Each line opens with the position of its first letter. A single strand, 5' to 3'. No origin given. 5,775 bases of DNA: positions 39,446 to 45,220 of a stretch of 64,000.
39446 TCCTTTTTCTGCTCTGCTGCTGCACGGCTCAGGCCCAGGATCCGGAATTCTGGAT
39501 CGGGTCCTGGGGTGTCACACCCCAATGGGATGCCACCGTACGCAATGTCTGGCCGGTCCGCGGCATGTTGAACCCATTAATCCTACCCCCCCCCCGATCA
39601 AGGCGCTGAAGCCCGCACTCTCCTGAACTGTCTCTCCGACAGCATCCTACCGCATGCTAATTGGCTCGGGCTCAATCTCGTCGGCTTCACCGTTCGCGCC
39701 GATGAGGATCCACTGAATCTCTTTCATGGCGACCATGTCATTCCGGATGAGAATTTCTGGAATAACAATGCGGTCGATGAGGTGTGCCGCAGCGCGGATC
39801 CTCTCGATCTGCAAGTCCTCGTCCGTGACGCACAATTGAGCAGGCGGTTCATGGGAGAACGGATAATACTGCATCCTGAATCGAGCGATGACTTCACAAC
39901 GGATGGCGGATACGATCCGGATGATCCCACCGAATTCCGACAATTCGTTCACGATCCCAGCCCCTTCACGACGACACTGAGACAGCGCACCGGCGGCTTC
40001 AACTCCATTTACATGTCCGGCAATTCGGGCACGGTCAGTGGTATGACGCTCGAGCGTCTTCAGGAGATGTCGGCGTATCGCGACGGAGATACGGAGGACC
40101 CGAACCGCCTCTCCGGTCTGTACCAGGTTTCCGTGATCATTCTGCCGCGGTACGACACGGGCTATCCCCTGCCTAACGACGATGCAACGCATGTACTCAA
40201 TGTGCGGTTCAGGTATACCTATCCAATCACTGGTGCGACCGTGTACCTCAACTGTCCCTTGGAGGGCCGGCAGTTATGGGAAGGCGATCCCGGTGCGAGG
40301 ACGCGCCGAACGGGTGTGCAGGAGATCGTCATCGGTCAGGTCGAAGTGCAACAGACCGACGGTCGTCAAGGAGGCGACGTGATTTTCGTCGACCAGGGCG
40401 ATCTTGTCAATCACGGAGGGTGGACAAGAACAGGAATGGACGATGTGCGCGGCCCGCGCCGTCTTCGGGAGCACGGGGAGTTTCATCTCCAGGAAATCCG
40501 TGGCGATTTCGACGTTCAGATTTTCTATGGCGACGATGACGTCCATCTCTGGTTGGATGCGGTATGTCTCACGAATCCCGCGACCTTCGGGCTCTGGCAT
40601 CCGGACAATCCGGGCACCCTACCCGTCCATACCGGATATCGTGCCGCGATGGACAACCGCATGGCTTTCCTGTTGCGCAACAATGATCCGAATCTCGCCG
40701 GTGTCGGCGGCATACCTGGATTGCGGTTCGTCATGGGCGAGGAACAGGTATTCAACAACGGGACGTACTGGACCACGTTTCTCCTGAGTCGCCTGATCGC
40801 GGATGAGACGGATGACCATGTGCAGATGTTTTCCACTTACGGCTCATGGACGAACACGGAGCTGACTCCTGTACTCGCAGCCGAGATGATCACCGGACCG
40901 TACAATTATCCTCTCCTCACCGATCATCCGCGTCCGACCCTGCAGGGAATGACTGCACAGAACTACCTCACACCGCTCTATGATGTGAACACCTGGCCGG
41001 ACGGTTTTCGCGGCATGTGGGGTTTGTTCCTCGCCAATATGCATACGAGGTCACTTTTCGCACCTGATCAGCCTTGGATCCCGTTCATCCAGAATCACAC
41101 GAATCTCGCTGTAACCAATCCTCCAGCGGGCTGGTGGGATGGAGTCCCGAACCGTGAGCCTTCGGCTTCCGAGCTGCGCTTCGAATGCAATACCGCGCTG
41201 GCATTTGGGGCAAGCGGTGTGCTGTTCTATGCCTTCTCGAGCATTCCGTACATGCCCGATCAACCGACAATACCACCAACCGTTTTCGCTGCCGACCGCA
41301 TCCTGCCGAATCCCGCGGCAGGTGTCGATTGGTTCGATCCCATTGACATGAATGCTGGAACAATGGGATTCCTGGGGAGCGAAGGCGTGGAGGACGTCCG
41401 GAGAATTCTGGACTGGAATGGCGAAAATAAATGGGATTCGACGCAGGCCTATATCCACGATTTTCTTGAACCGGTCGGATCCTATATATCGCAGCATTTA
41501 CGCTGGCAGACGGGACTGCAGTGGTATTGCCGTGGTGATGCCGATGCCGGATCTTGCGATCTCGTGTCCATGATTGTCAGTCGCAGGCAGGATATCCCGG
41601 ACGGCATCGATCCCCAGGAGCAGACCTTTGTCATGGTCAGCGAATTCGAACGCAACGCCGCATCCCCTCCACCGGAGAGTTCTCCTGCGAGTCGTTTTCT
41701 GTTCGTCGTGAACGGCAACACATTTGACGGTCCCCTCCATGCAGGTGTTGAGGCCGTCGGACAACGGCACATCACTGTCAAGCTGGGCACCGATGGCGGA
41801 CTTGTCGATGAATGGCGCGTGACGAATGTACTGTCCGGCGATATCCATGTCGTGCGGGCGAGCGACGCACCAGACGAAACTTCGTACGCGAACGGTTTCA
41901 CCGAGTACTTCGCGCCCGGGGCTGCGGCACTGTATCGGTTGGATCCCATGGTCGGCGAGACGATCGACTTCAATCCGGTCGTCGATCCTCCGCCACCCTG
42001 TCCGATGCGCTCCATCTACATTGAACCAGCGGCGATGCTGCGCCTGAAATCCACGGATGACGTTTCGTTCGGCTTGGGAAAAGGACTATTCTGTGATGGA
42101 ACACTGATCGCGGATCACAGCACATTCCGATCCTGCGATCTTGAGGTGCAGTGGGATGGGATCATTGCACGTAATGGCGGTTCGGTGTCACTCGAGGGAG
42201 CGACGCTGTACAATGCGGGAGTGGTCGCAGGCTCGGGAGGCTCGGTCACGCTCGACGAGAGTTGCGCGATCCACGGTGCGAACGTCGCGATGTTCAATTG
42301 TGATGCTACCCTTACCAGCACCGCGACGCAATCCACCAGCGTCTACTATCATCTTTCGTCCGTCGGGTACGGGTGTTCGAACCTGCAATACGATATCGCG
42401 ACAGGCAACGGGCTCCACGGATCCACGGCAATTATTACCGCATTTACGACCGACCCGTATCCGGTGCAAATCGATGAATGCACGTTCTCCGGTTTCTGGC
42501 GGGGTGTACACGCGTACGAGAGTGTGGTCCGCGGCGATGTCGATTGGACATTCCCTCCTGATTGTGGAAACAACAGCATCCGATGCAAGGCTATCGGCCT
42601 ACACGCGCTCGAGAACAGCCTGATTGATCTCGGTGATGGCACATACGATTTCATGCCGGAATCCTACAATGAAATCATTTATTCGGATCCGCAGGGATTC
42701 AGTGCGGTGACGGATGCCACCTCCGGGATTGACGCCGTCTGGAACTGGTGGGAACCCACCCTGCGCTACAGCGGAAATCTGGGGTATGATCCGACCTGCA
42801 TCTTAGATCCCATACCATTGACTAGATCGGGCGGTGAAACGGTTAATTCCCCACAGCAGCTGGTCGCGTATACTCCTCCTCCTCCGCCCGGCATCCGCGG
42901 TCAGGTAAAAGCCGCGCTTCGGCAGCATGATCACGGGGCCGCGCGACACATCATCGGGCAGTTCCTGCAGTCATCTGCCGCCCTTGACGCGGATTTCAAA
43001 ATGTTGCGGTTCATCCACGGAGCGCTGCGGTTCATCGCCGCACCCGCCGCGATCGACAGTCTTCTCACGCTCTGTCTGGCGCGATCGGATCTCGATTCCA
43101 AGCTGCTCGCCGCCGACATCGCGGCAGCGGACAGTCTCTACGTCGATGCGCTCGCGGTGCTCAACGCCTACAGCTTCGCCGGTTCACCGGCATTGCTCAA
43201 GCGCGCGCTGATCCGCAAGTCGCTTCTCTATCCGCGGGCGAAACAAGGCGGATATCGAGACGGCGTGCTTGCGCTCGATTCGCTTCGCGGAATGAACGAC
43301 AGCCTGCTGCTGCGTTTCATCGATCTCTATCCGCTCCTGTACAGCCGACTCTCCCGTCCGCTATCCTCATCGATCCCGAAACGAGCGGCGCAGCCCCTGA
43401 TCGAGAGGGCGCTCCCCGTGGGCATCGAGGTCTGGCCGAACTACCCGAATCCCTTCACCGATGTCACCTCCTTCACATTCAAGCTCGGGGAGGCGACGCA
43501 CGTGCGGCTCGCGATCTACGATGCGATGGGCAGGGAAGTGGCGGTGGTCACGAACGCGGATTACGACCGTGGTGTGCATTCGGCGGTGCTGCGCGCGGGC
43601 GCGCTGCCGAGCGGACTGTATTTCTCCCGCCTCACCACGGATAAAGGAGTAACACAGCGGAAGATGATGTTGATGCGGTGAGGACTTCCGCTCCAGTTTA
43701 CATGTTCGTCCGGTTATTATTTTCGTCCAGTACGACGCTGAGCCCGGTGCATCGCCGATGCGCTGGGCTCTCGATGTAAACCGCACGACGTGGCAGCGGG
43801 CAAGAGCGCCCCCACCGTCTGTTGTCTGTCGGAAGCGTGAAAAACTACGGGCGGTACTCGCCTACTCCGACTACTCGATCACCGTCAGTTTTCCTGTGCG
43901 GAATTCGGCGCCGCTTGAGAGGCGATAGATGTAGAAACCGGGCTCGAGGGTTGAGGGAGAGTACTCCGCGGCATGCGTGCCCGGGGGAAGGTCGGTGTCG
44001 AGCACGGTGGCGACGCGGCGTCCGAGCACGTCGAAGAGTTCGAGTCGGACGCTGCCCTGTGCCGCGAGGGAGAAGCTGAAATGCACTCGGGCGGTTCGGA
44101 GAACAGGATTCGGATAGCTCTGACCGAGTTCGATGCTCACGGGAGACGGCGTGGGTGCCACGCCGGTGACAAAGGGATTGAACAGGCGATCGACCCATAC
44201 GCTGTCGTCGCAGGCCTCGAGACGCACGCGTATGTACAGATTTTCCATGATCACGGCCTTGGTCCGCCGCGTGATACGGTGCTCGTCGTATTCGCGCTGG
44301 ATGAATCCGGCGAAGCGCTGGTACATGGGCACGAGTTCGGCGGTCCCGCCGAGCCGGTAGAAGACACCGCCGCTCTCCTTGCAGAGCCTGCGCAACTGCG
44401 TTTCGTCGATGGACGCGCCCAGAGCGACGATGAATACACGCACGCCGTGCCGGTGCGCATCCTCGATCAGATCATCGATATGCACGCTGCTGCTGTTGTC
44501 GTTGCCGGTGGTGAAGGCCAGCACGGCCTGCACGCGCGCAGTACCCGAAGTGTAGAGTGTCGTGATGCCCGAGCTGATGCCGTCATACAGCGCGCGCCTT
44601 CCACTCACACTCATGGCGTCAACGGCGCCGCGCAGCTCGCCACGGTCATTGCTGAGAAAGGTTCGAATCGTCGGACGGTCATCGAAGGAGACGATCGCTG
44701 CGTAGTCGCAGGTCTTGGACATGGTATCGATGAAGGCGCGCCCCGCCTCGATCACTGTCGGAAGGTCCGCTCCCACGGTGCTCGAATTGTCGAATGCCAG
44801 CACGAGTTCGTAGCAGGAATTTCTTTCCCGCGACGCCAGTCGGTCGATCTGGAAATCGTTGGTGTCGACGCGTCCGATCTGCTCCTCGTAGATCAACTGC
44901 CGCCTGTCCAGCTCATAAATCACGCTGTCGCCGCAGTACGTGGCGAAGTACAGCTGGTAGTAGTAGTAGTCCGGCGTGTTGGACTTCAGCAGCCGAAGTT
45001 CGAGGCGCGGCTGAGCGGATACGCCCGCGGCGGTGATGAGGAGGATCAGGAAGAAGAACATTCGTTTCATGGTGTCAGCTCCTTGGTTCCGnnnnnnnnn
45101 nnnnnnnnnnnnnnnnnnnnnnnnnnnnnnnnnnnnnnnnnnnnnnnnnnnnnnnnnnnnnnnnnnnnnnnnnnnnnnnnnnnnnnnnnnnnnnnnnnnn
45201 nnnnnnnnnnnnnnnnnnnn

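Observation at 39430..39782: C10 homopolymer splits a signal peptide from a 1299-aa T9SS cargo protein: phase-variation switch or frameshift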

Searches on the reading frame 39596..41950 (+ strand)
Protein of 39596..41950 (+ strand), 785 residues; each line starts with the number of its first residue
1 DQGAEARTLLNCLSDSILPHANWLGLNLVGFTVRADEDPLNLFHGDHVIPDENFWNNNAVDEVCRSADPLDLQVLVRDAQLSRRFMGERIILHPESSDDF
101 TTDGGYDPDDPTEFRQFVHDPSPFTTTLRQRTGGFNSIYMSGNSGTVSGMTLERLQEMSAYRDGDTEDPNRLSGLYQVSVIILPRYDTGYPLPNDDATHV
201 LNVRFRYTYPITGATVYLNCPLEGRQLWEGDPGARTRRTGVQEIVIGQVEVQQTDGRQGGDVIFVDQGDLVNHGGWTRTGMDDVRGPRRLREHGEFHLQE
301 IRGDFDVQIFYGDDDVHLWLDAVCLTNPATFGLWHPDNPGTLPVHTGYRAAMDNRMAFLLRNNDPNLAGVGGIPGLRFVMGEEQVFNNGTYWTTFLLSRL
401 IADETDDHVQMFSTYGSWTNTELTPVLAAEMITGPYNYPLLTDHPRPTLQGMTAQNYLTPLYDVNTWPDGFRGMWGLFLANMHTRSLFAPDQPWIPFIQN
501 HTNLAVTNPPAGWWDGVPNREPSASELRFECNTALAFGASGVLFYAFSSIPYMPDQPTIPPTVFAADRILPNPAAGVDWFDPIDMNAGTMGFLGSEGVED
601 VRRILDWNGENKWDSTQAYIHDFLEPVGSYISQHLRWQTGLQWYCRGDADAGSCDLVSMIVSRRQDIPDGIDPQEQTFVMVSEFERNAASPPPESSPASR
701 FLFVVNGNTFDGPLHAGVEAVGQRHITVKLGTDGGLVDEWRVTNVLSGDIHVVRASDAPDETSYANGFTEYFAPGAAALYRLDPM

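Call 58: predict_structure(protein=window:39596-41950:+)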
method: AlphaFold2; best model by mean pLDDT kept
length: 785 residues; sequences in the alignment: 1
mean_pLDDT: 34.0   pTM: 0.27
mean pLDDT of the five models: 34.0, 24.8, 23.6, 22.6, 22.0
residues with pLDDT >= 90: 0; 70-90: 0; 50-70: 46; < 50: 739
segments of 3 or more residues with pLDDT < 50: 1-13, 15-263, 265-307, 311-701, 706-709, 743-747, 754-785
pLDDT, mean of each block of 10 residues (from residue 1): 42 45 39 35 32 35 28 23 25 26 31 26 26 29 31 31 34 32 31 35 37 40 34 33 40 42 41 26 26 43 48 45 40 42 26 27 27 26 26 28 28 29 30 29 25 29 34 37 33 33 30 32 29 31 31 26 25 25 24 29 33 34 32 31 34 33 35 39 31 36 50 56 57 64 50 44 37 38 41
secondary structure, 60 per line:
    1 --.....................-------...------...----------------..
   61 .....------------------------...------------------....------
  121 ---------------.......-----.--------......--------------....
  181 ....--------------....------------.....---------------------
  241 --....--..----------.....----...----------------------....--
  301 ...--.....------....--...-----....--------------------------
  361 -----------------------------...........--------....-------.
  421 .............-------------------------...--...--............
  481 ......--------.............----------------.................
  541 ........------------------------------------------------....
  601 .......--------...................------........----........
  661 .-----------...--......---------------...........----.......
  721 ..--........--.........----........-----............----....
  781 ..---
elements in order (helices of 4 or more, strands of 3 or more residues): H3-23 E31-33 E40-42 H59-65 E90-92 H111-114 E136-142 H157-162 E177-184 E199-202 E215-219 E243-246 E261-265 E295-298 E301-303 E306-310 E317-320 E323-325 E331-334 H390-400 H409-412 H420-433 H469-486 H495-507 H524-548 H597-607 H616-634 E641-648 E653-661 E678-683 E699-706 E714-722 E725-732 E735-743 E748-755 H761-772 E777-782

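Call 62: search_solved_structures(query=A5, max_evalue=1)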
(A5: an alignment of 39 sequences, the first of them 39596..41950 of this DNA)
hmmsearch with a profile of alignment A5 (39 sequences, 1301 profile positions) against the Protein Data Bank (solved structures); distinct sequences matched with E-value up to 1: 9.
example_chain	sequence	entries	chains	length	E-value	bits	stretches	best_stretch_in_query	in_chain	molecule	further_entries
8glj_D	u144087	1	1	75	0.00024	22.1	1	1223-1298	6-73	Por secretion system C-terminal sorting domain-containing protein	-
5uyt_A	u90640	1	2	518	0.0012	19.7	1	1217-1295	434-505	Ice-binding protein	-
7eh9_A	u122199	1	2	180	0.023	15.6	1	1228-1291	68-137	Basal-body rod modification protein FlgD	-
7bhq_A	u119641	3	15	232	0.034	15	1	1228-1291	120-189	Basal-body rod modification protein FlgD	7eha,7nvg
5hfs_A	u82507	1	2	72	0.45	11.3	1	1240-1298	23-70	Gingipain R2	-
2d3o_1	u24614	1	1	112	0.62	10.8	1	41-78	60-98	Trigger Factor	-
2aar_7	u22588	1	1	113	0.65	10.7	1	41-78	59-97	Trigger Factor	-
7pq4_A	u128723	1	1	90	0.8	10.4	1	1240-1298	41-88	Arginine-specific cysteine proteinase (Arg-gingipain)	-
8fa5_B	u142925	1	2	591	0.91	10.3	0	53-101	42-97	Beta-galactosidase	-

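Call 73: search_protein_families(library=pfam, alignment_id=A5, max_evalue=0.1)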
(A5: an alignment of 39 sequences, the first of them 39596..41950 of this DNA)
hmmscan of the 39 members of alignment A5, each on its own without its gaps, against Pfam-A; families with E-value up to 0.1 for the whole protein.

A. member 1, window:39596-41950:+ (785 aa): 0 families

B. families by the number of members that match (of 39 scanned): 5 families
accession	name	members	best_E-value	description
PF18962.6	Por_Secre_tail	18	1.6e-10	Secretion system C-terminal sorting domain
PF13585.12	CHU_C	5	0.015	CHU_C Type IX secretion signal domain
PF13229.12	Beta_helix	2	0.0013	Right handed beta helix region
PF13860.13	FlgD_ig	1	0.031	FlgD Ig-like domain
PF22226.1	Mre11_C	1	0.064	Mre11 C-terminal Rad50-binding domain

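Call 74: predict_structure(alignment_id=A5)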
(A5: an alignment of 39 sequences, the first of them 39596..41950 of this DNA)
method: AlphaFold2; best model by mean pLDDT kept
length: 785 residues; sequences in the alignment: 39
mean_pLDDT: 88.0   pTM: 0.89
mean pLDDT of the five models: 88.0, 87.4, 86.4, 85.4, 85.2
residues with pLDDT >= 90: 502; 70-90: 213; 50-70: 41; < 50: 29
segments of 3 or more residues with pLDDT < 50: 1-9, 557-567, 716-718
pLDDT, mean of each block of 10 residues (from residue 1): 37 81 96 67 70 87 94 93 91 96 92 92 91 91 94 92 86 95 93 94 96 95 95 88 97 85 91 86 82 75 94 96 96 94 92 94 90 95 86 94 94 84 87 93 89 89 82 93 91 94 82 80 96 97 90 55 45 71 84 67 83 94 97 96 93 95 87 93 96 96 97 60 93 95 97 94 87 97 97
secondary structure, 60 per line:
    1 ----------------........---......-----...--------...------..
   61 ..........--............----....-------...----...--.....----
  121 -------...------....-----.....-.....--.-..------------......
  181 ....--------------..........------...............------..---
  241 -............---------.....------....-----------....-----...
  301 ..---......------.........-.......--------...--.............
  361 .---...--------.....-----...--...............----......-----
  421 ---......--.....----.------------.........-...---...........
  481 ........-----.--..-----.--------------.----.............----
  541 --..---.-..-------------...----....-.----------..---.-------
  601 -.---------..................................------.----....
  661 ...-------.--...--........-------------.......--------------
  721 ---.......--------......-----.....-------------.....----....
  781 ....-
elements in order (helices of 4 or more, strands of 3 or more residues): H17-24 E28-33 H59-70 E73-78 H79-84 E89-92 E100-102 E107-109 H112-116 E137-140 E146-150 H152-156 E175-184 E199-208 E215-223 H224-227 E242-253 E263-267 H274-277 H298-302 E306-311 E318-326 H328-334 H348-361 E376-380 H391-405 E410-415 H424-429 E432-436 H454-462 H470-488 H524-536 H612-634 E635-642 E657-663 E679-686 E700-706 E724-730 E739-744 E750-754 E768-772 E777-784

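Call 76: fold_search(model_id=the predicted structure, library=pdb)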
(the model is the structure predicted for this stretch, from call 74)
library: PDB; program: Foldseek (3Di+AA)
matches with E <= 10: 1017; with E <= 0.001: 36
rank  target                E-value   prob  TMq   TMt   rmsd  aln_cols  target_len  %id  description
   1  6q2f                  1.5e-07  1.00  0.29  0.23  22.6      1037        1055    8  Structure of Rhamnosidase from Novosphingobium sp. PP1Y (released 2019-11-27)
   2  4nxk_B                1.8e-05  1.00  0.24  0.39   6.8       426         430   10  Crystal structure of Abp-D197A, a catalytic mutant of a GH27-b-L-arabinopyranosidase from Geobacillus stearothermophil (released 2014-12-03)
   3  3k8l_B                2.7e-05  1.00  0.31  0.36  18.9       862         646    7  Crystal structure of SusG-D498N mutant with maltoheptaose (released 2010-03-02)
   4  4nxk_A                2.8e-05  1.00  0.23  0.38   7.2       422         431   11  Crystal structure of Abp-D197A, a catalytic mutant of a GH27-b-L-arabinopyranosidase from Geobacillus stearothermophil (released 2014-12-03)
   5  4nxk_D                3.3e-05  1.00  0.24  0.40   6.6       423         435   11  Crystal structure of Abp-D197A, a catalytic mutant of a GH27-b-L-arabinopyranosidase from Geobacillus stearothermophil (released 2014-12-03)
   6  4nx0_C                4.2e-05  1.00  0.23  0.39   6.8       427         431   10  Crystal structure of Abp-WT, a GH27-b-L-arabinopyranosidase from Geobacillus stearothermophilus (released 2014-12-03)
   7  4nzf_C                4.4e-05  1.00  0.23  0.38   7.2       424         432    9  Crystal structure of Abp-D197A (a GH27-b-L-arabinopyranosidase from Geobacillus stearothermophilus), in complex with a (released 2014-12-03)
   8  4gi8_B                4.9e-05  1.00  0.31  0.41  16.4       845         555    9  Crystal structure of the MUTB F164L mutant from crystals soaked with the substrate sucrose (released 2013-02-13)
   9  4nx0_A                5.2e-05  1.00  0.23  0.39   7.2       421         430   10  Crystal structure of Abp-WT, a GH27-b-L-arabinopyranosidase from Geobacillus stearothermophilus (released 2014-12-03)
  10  4nx0_D                7.6e-05  1.00  0.24  0.40   6.6       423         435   11  Crystal structure of Abp-WT, a GH27-b-L-arabinopyranosidase from Geobacillus stearothermophilus (released 2014-12-03)
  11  1j0h_A                8.5e-05  1.00  0.24  0.31   9.7       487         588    9  Crystal structure of Bacillus stearothermophilus neopullulanase (released 2003-01-28)
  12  2w5f_A                9.5e-05  0.72  0.14  0.18  18.9       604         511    8  High resolution crystallographic structure of the Clostridium thermocellum N-terminal endo-1,4-beta-D-xylanase 10B (Xy (released 2010-01-19)
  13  4h8h_A                1.0e-04  1.00  0.31  0.41  16.5       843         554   10  MUTB inactive double mutant E254Q-D415N (released 2013-09-25)
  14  1zjb_A                1.2e-04  1.00  0.31  0.41  16.7       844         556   10  Crystal structure of the trehalulose synthase MutB from Pseudomonas mesoacidophila MX-45 (monoclinic form) (released 2006-10-17)
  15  4go8_B                1.5e-04  1.00  0.32  0.42  16.3       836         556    9  Crystal Structure of the TREHALULOSE SYNTHASE MUTB, MUTANT A258V, in complex with TRIS (released 2013-08-21)
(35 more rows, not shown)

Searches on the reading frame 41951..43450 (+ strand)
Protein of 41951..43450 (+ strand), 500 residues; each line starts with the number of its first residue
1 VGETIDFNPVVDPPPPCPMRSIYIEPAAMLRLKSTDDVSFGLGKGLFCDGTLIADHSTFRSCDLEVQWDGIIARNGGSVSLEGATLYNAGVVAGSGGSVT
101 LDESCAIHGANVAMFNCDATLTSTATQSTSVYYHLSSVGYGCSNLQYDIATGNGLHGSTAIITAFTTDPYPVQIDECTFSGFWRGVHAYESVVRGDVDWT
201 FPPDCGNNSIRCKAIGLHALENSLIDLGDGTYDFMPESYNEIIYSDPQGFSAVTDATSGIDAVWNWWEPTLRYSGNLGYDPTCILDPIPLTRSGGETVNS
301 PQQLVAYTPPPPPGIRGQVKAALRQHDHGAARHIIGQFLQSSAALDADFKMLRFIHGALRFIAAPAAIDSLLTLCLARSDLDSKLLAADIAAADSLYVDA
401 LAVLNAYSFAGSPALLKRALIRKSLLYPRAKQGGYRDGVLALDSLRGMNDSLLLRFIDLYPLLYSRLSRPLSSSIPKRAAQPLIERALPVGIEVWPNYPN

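Call 72: search_solved_structures(query=window:41951-43450:+, max_evalue=10)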
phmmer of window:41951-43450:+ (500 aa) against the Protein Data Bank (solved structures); distinct sequences matched with E-value up to 10: 5.
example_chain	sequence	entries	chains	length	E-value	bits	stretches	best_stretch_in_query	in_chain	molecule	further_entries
2v1r_A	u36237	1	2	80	0.38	12.6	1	216-286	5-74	PEROXISOMAL MEMBRANE PROTEIN PAS20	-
3h6p_A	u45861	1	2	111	0.42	12.5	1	328-395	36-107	ESAT-6 LIKE PROTEIN ESXS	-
1jqq_A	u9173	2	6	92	0.43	12.5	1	216-288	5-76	PEROXISOMAL MEMBRANE PROTEIN PAS20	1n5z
6k7z_A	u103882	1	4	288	0.52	12.2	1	207-316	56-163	GH18 chiitnase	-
2kg7_A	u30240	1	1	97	0.79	11.6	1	328-395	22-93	Uncharacterized protein esxG (PE family protein)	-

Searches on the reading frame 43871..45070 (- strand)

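Call 4: search_protein_families(library=pfam, proteins=[window:43871-45070:-], max_evalue=0.01)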
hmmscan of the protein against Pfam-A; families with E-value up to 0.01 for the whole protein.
window:43871-45070:- (399 aa): 4 families
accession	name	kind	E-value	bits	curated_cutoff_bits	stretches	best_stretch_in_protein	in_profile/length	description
PF00092.34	VWA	-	7.1e-11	43.1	23.8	1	89-240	2-162/174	von Willebrand factor type A domain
PF13768.12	VWA_3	-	4.1e-08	33.9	27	1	88-236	2-152/155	von Willebrand factor type A domain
PF18962.6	Por_Secre_tail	-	0.00015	22.4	27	1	319-396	2-74/75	Secretion system C-terminal sorting domain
PF13519.12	VWA_2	-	0.00069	20.6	27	1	90-187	2-104/107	von Willebrand factor type A domain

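Call 5: search_protein_families(library=ncbifam, proteins=[window:43871-45070:-], max_evalue=0.01)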
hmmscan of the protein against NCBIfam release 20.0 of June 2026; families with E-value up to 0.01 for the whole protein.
window:43871-45070:- (399 aa): 4 families
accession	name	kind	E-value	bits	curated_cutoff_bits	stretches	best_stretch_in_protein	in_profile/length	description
TIGR03436.1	acidobact_VWFA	subfamily_domain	8.6e-11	41.9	81.25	1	88-220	68-222/324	VWA domain-containing protein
TIGR04183.1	Por_Secre_tail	domain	9.9e-07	28.7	23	1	319-395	2-69/72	T9SS type A sorting domain-containing protein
TIGR00868.1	hCaCC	subfamily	0.00014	19.8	900.85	1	78-245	300-465/863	calcium-activated chloride channel protein 1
NF038113.1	T9SSA_dep_M36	equivalog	0.0034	15.6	885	1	317-395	794-866/869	T9SS-dependent M36 family metallopeptidase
